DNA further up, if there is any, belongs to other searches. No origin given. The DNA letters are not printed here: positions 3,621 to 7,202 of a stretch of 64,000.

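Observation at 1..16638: TPS secretion pair whose tpsB gene heads a glycosyltransferase gene string: candidate dedicated glycosylation system for a giant exoprotein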

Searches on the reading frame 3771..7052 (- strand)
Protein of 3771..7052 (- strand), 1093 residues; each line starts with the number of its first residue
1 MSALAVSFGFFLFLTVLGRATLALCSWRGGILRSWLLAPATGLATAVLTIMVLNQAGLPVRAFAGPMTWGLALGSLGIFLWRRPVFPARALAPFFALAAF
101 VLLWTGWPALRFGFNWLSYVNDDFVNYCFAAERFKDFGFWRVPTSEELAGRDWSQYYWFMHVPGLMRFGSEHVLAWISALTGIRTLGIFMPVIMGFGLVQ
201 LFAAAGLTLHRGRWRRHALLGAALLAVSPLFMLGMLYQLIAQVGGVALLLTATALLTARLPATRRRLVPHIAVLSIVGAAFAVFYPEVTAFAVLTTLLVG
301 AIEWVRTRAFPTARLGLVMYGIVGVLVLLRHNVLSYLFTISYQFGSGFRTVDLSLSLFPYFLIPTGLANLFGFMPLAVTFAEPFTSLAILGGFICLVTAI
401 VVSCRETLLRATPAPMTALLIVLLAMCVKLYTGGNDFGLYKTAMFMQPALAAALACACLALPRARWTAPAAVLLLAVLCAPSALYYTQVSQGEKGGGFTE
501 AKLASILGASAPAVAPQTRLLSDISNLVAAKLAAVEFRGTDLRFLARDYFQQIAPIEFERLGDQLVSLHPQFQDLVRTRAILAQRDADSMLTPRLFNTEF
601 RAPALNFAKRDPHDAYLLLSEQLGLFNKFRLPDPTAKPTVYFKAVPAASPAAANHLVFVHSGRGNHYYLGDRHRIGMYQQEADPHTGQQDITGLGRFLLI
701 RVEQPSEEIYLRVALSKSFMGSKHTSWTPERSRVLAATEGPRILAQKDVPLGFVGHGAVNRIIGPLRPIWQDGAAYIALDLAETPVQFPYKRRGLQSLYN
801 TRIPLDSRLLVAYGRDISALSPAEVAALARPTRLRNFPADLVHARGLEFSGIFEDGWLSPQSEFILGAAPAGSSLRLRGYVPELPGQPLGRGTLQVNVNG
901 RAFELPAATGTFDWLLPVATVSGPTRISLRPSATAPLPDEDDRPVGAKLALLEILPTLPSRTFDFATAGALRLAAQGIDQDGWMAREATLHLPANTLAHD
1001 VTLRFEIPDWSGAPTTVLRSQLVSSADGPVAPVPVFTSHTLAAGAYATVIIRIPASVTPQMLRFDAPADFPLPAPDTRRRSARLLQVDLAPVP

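Call 3: search_protein_families(library=pfam, proteins=[window:3771-7052:-], max_evalue=0.01)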
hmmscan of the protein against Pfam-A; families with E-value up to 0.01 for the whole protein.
window:3771-7052:- (1093 aa): 0 families

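Call 12: find_homologous_proteins(query=window:3771-7052:-)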
Query window:3771-7052:- (1093 aa): 270 proteins with E <= 0.001 among 8000 candidates; the best 120 are listed.
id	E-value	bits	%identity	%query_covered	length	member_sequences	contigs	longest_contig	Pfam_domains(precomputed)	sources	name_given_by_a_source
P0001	0.0e+0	2385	97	100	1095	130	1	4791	-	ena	-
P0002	0.0e+0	2372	90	100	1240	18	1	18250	-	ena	-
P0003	0.0e+0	1994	81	98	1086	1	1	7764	-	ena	-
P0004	0.0e+0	1970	81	98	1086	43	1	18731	-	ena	-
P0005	0.0e+0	1910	78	100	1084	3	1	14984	-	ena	-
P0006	0.0e+0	1892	76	100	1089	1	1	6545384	-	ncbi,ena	-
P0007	0.0e+0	1889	78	100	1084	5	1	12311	-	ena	-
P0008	0.0e+0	1886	77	100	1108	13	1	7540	-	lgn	-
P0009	0.0e+0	1874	76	100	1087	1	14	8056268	-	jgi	jgi:hypothetical protein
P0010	0.0e+0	1760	71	100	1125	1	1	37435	-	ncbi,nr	ncbi:MAG: hypothetical protein NTV51_09300 [Verrucomicrobia bacterium]|nr:hypothetical protein [Verr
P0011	0.0e+0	1744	73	100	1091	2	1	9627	-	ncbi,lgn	-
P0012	0.0e+0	1724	72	100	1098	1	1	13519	-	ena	-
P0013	0.0e+0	1581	66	100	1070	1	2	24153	-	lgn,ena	-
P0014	0.0e+0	1555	66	100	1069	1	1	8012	-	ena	-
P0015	0.0e+0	1554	66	100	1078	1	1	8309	-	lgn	-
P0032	0.0e+0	1498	63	100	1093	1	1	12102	-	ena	-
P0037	0.0e+0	1483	63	100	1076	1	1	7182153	-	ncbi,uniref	ncbi:hypothetical protein [Horticoccus sp. 23ND18S-11]|uniref:hypothetical protein n=1 Tax=Horticocc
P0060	0.0e+0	1407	61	100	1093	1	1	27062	-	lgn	-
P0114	2.5e-274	931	45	100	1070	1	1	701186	-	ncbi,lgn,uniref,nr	ncbi:hypothetical protein [Opitutus sp. ER46]|uniref:hypothetical protein n=1 Tax=Opitutus sp. ER46 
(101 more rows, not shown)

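Call 15: find_related_loci(query=A1, collection=genome_contigs, flank=10000)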
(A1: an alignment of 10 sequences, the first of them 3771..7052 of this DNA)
Query A1 (1093 aa) in genome_contigs; peptide patterns used: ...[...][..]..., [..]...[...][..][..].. (x = any residue, [..] = any of these).
174 stretches matched a pattern; 157 encode a relative of the query (tblastn E <= 1e-3); the best 80 are kept; 80 distinct loci.
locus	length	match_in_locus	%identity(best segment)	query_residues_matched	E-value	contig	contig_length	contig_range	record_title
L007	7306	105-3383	97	1-1093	0e+0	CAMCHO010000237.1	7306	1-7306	MAG: Opitutus sp. GAS368 isolate MsH-30apr19-283 genome assembly, contig: MsH-30apr19-C23233, whole genome shotgun seque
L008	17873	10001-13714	90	1-1093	0e+0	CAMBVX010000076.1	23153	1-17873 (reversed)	MAG: Opitutus sp. GAS368 isolate MoH-02may19-181 genome assembly, contig: MoH-02may19-C3356, whole genome shotgun sequen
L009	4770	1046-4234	82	18-1089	0e+0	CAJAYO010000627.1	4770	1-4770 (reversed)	MAG: uncultured Opitutae bacterium isolate Loc090116-9m_bin-1378 genome assembly, contig: bin-1378:627/977, whole genome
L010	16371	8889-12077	81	18-1089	0e+0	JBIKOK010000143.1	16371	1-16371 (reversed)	MAG: Opitutaceae bacterium isolate ME2014-11-02_3300042937_group5_bin77 Rohwer_bin2636_scaffold_1924_c1, whole genome sh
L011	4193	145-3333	81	18-1089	0e+0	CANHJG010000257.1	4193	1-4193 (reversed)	MAG: Opitutae bacterium isolate RE-23may17-750 genome assembly, contig: RE-23may17-C162143, whole genome shotgun sequenc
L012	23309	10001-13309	77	1-1089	0e+0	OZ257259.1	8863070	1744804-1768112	MAG: Opitutaceae bacterium isolate 8c8c86a4-7f3d-427f-b2af-761d391f18d0 genome assembly, chromosome: 1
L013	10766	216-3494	96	1-1093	0e+0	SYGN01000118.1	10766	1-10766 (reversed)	MAG: Opitutaceae bacterium isolate F1-60-MAGs102 F1-60__c220467, whole genome shotgun sequence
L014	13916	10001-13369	71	1-1093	0e+0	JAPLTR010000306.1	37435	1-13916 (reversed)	MAG: Verrucomicrobia bacterium isolate LacPavin_0920_WC70_MAG_67_8 LacPavin_0920_WC70_scaffold_427141, whole genome shot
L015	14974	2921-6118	66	1-1091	0e+0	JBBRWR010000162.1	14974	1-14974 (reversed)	MAG: Opitutales bacterium isolate La4_metabat2.052 La4_metabat2.052_K_2861936_L_14974_cov_21.3816, whole genome shotgun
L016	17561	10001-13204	64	1-1092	0e+0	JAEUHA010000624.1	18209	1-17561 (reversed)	MAG: Opitutaceae bacterium isolate new MAG-5 k141_2583746, whole genome shotgun sequence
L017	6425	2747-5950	63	1-1092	0e+0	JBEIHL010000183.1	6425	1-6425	MAG: Opitutaceae bacterium isolate Sample-102-S76-bin-199 Sample_102_S76-bin_199-k141_2800082, whole genome shotgun sequ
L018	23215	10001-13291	63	1-1092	0e+0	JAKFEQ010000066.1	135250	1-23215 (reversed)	MAG: Opitutaceae bacterium isolate LC077 contig-124_97, whole genome shotgun sequence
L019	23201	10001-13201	64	1-1092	0e+0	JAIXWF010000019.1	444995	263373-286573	MAG: Opitutaceae bacterium isolate D4_MAG_00009 pond_D4_MAG_00009_000000000022, whole genome shotgun sequence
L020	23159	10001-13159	65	18-1092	0e+0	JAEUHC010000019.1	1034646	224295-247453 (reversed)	MAG: Opitutaceae bacterium isolate new MAG-7 k141_1300164, whole genome shotgun sequence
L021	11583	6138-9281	63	17-1089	0e+0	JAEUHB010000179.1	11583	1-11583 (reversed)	MAG: Opitutaceae bacterium isolate new MAG-6 k141_2343322, whole genome shotgun sequence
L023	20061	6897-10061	64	17-1093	0e+0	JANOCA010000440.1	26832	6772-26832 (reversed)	MAG: Opitutaceae bacterium isolate VAR_17_metabat_85 VAR_17_k141_1017638, whole genome shotgun sequence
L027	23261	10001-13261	76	1-1093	0e+0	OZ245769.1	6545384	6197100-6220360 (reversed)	MAG: Opitutaceae bacterium isolate 87035611-dba6-4fad-85e7-91fe16b41bdc genome assembly, chromosome: 1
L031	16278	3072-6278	59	1-1089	0e+0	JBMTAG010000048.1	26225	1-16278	MAG: Opitutaceae bacterium isolate LKB_V5_S17_100percent_par_LKB_V5_S17_metabat.85 NODE_1346_length_26225_cov_9.231181,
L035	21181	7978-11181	65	1-1093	0e+0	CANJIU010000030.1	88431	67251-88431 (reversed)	MAG: Opitutae bacterium isolate RH-23may17-1042 genome assembly, contig: RH-23may17-C1806, whole genome shotgun sequence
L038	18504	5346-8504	61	1-1076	0e+0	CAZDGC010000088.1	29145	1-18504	MAG TPA_asm: uncultured Opitutus sp. isolate binchicken_co286_209 genome assembly, contig: NODE_2094_length_29145_cov_8.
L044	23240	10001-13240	49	1-1093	0e+0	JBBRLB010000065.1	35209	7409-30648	MAG: Opitutales bacterium isolate La1_concoct.220 LA1C_C.220_k141_3640049L_35209_cov_13.0000, whole genome shotgun seque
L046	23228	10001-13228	49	1-1089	0e+0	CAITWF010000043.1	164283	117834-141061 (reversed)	MAG: uncultured Opitutae bacterium isolate Umea2p1_bin-1006 genome assembly, contig: bin-1006:043/123, whole genome shot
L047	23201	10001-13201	46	1-1093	0e+0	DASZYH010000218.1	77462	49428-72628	MAG TPA_asm: Opitutaceae bacterium isolate SMAG_U6205 k141_232507, whole genome shotgun sequence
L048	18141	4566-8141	49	1-1093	0e+0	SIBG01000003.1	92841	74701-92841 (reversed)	MAG: Opitutus sp. isolate Baikal-deep-G227 BACOMB-C649, whole genome shotgun sequence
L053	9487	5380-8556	43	1-1089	0e+0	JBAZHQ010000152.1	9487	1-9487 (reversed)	MAG: Opitutaceae bacterium isolate SO_2017_LW3_74 NODE_23049_length_9487_cov_0.889744_LW162_2017, whole genome shotgun s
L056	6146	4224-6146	63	10-657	0e+0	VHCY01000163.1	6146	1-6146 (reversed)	MAG: Verrucomicrobia bacterium isolate K_Offshore_40m_m2_239 K_Offshore_40m_m2_239_Ga0194133_10022645, whole genome shot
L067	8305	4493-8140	35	1-1093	1e-163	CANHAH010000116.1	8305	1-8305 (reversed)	MAG: Opitutae bacterium isolate RE-20apr16-11 genome assembly, contig: RE-20APR16-C14346, whole genome shotgun sequence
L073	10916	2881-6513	34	9-1093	2e-160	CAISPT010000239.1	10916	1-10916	MAG: uncultured Opitutaceae bacterium isolate AM-lipid-02-D3_bin-1065 genome assembly, contig: bin-1065:239/376, whole g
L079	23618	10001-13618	33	1-1092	5e-158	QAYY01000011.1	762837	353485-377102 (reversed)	Opitutaceae bacterium EW11 EW11_contig_12_coverage:, whole genome shotgun sequence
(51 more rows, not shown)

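Call 23: search_solved_structures(query=A1, max_evalue=10)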
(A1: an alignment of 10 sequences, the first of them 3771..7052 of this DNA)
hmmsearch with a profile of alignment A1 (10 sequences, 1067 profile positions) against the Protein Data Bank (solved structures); distinct sequences matched with E-value up to 10: 5.
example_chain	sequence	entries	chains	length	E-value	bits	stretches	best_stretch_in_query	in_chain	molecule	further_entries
6c14_B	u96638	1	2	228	0.014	16.5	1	399-460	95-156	LHFPL tetraspan subfamily member 5 protein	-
9hcg_v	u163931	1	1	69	0.075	14.1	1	537-578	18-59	Predicted gene, 55359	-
9e9c_v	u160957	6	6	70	0.078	14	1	537-578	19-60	Predicted gene, 55359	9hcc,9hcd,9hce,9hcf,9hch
7qh7_v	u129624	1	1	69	0.63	11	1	537-565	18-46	MIEF1 upstream open reading frame protein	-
5ool_v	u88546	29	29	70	0.68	10.9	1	537-565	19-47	MIEF1 upstream open reading frame protein | Mitochondrial ribosome and complex I assembly factor AltMIEF1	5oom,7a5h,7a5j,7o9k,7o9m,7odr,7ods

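Call 31: search_protein_families(library=pfam, proteins=[L079:1141-3987:+, L079:3984-4928:+, L079:5429-6223:+, L079:6903-9896:+, L079:10001-13624:+, L079:13701-14747:+, L079:14750-17953:+, L079:17793-18773:+, L079:18792-19766:+, L079:19882-22692:+], max_evalue=0.001)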
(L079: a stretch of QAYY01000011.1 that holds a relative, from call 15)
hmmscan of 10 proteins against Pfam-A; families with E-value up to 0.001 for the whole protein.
L079:1141-3987:+ (948 aa): 0 families

L079:3984-4928:+ (314 aa): 0 families

L079:5429-6223:+ (264 aa): 0 families

L079:6903-9896:+ (997 aa): 6 families
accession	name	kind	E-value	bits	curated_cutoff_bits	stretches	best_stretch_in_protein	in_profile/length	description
PF00535.33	Glycos_transf_2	-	2.4e-19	70.3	23.3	1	739-870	2-131/168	Glycosyl transferase family 2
PF01075.23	Glyco_transf_9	-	5.8e-16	59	22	1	167-343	67-233/247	Glycosyltransferase family 9 (heptosyltransferase)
PF13641.12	Glyco_tranf_2_3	-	7.9e-08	33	27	1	735-851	1-119/230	Glycosyltransferase like family 2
PF16808.10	PKcGMP_CC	-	4.3e-05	23.4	35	0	493-512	11-30/35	Coiled-coil N-terminus of cGMP-dependent protein kinase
PF16515.11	HIP1_clath_bdg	-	0.00018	22.3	28.8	0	477-546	25-94/99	Clathrin-binding domain of Huntingtin-interacting protein 1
PF10174.14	Cast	-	0.00033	19.5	29.1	0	590-667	187-264/766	RIM-binding protein of the cytomatrix active zone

L079:10001-13624:+ (1207 aa): 0 families

L079:13701-14747:+ (348 aa): 2 families
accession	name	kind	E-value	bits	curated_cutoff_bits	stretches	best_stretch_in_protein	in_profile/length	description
PF00535.33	Glycos_transf_2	-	2e-29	103.1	23.3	1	34-196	1-166/168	Glycosyl transferase family 2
PF12804.13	NTP_transf_3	-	0.00056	20.6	27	0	104-159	73-132/160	MobA-like NTP transferase domain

L079:14750-17953:+ (1067 aa): 0 families

L079:17793-18773:+ (326 aa): 5 families
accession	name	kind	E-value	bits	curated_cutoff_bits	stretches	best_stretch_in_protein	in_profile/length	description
PF08241.18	Methyltransf_11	-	5.8e-14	53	21.2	1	142-231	1-89/95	Methyltransferase domain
PF13489.12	Methyltransf_23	-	9.5e-12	45.4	27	1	140-264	25-142/164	Methyltransferase domain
PF13649.12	Methyltransf_25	-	1.1e-11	45.7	27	1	142-231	2-95/97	Methyltransferase domain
PF08242.18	Methyltransf_12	-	8.1e-08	33.3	30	1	142-231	1-94/98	Methyltransferase domain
PF13847.12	Methyltransf_31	-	8.6e-07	29.2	27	1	140-247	6-119/145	Methyltransferase domain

L079:18792-19766:+ (324 aa): 8 families
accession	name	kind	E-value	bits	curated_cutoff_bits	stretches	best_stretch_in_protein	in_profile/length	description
PF01370.27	Epimerase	-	2.3e-46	158.6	20.9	1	4-244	1-240/240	NAD dependent epimerase/dehydratase family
PF16363.11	GDP_Man_Dehyd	-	4e-37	128.9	27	1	5-308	1-331/332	GDP-mannose 4,6 dehydratase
PF01073.25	3Beta_HSD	-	1.2e-14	54.5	22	1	6-223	2-226/280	3-beta hydroxysteroid dehydrogenase/isomerase family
PF13460.12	NAD_binding_10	-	2.2e-11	44.4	27.2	1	8-127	1-104/184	NAD(P)H-binding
PF02719.21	Polysacc_synt_2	-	5.1e-11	42.7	20.2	1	4-228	1-219/293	Polysaccharide biosynthesis protein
PF04321.23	RmlD_sub_bind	-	8e-11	42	27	1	3-249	2-218/287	RmlD substrate binding domain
PF07993.18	NAD_binding_4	-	5.2e-09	36.1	20.1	1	6-184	1-214/258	Male sterility protein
PF05368.20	NmrA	-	9.9e-05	22.5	27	1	3-126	4-112/298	NmrA-like family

L079:19882-22692:+ (936 aa): 0 families

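Call 34: search_protein_families(library=ncbifam, proteins=[L012:19740-21905:+, window:3771-7052:-, L012:22384-22959:-], max_evalue=0.01)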
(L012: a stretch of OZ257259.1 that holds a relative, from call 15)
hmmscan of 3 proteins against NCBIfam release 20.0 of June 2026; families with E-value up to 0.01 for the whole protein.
L012:19740-21905:+ (721 aa): 0 families

window:3771-7052:- (1093 aa): 0 families

L012:22384-22959:- (191 aa): 0 families

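Call 44: predict_structure(alignment_id=A2)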
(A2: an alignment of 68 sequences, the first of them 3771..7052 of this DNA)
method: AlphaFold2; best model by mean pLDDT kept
length: 1093 residues; sequences in the alignment: 68
mean_pLDDT: 91.4   pTM: 0.88
mean pLDDT of the five models: 91.4, 89.8, 89.2, 89.0, 88.7
residues with pLDDT >= 90: 807; 70-90: 245; 50-70: 37; < 50: 4
segments of 3 or more residues with pLDDT < 50: 1028-1030
pLDDT, mean of each block of 10 residues (from residue 1): 95 98 96 98 98 96 98 98 97 98 94 91 92 96 92 92 87 98 96 97 96 90 97 88 96 95 90 98 92 95 93 93 95 87 72 68 92 91 95 97 95 93 94 86 94 97 95 96 92 78 91 90 92 93 90 80 85 91 92 95 82 88 92 89 94 95 82 85 88 95 97 95 82 68 96 95 97 96 84 87 79 96 94 96 95 96 95 94 90 93 93 92 91 90 93 95 93 93 94 91 94 89 66 73 92 90 93 89 96 85
secondary structure, 60 per line:
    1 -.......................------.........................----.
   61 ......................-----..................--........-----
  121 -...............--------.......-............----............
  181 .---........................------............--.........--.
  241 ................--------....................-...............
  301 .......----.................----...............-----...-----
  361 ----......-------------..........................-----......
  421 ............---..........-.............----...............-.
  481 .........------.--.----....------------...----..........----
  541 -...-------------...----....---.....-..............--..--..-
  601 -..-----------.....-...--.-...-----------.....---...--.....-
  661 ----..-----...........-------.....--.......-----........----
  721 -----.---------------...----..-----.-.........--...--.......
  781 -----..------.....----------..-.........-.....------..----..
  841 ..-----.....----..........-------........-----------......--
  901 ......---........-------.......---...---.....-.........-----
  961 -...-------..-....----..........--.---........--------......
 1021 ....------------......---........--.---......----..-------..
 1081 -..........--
elements in order (helices of 4 or more, strands of 3 or more residues): H2-24 H31-55 H60-82 H88-105 H108-115 H122-136 H145-151 H153-164 H169-181 H185-208 H215-226 H229-237 H240-256 H265-284 H286-307 H312-328 H333-347 H365-370 H384-409 H415-432 H436-445 H447-459 H464-478 H480-489 H504-507 E520-522 H527-536 E542-544 H565-568 H572-576 H578-589 E615-619 E642-646 E655-659 E675-682 E690-694 E697-703 E709-716 E742-744 E758-766 E769-771 E774-780 H794-798 E812-820 H822-826 H839-842 E848-852 E857-866 E874-881 E893-898 E901-906 E910-917 E925-931 E935-937 E941-945 E947-955 E962-964 E975-978 E983-992 E999-1006 E1015-1024 E1037-1042 E1046-1053 E1060-1065 E1082-1091
